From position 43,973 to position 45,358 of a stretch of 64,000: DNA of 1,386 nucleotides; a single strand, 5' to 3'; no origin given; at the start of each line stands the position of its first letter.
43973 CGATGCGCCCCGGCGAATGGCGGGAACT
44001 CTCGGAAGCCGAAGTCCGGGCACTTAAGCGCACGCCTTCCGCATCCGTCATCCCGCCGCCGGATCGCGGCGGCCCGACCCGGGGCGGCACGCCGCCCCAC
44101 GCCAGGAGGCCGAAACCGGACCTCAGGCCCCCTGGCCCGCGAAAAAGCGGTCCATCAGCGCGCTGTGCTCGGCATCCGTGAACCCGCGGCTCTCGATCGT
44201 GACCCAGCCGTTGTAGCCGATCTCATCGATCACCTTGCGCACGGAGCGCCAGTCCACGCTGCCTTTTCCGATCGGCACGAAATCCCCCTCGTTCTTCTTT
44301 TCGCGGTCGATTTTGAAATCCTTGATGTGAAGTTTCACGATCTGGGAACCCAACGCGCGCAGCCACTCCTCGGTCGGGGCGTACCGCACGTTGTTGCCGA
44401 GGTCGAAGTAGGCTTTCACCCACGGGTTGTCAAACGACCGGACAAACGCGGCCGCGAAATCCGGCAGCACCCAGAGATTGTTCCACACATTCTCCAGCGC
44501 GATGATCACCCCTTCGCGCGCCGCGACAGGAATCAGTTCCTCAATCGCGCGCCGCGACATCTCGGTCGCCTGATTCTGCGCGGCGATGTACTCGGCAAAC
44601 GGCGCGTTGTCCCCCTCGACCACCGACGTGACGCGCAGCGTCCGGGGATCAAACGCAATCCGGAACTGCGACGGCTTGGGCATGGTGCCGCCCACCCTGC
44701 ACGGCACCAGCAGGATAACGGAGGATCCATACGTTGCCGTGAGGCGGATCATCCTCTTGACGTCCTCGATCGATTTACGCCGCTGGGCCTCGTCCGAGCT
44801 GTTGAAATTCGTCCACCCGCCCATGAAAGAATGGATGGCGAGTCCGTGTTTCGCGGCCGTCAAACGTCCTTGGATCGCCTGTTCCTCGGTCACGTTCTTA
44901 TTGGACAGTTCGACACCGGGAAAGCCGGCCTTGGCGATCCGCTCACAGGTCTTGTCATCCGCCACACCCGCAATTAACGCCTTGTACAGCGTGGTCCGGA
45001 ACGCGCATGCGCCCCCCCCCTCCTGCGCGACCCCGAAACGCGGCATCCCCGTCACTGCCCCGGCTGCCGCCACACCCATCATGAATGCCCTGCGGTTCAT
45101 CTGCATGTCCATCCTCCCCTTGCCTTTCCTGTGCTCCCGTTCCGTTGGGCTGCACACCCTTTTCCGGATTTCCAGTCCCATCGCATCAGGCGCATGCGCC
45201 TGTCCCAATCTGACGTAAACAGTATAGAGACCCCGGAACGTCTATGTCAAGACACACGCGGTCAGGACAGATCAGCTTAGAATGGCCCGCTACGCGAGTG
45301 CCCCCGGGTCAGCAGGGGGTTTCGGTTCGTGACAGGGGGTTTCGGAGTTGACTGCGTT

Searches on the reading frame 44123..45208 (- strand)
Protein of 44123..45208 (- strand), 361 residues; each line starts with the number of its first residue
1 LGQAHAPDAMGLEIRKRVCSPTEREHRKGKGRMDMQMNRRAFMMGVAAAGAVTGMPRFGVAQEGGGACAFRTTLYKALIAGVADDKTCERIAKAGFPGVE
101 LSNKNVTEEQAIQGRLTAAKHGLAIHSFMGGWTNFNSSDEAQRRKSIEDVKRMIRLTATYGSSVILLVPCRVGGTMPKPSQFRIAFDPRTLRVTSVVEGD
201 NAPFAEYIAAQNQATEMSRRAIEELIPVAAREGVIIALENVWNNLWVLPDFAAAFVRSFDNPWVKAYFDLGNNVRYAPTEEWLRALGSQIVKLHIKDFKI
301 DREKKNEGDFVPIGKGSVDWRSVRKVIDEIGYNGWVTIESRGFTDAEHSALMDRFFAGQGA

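Call 35: search_protein_families(library=pfam, max_evalue=0.001, proteins=[window:44123-45208:-])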
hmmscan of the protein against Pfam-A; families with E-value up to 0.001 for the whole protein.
window:44123-45208:- (361 aa): 1 family
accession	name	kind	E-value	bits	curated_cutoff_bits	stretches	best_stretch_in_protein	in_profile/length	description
PF01261.30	AP_endonuc_2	-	8.4e-38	130.9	31.1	1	89-342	2-231/249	Xylose isomerase-like TIM barrel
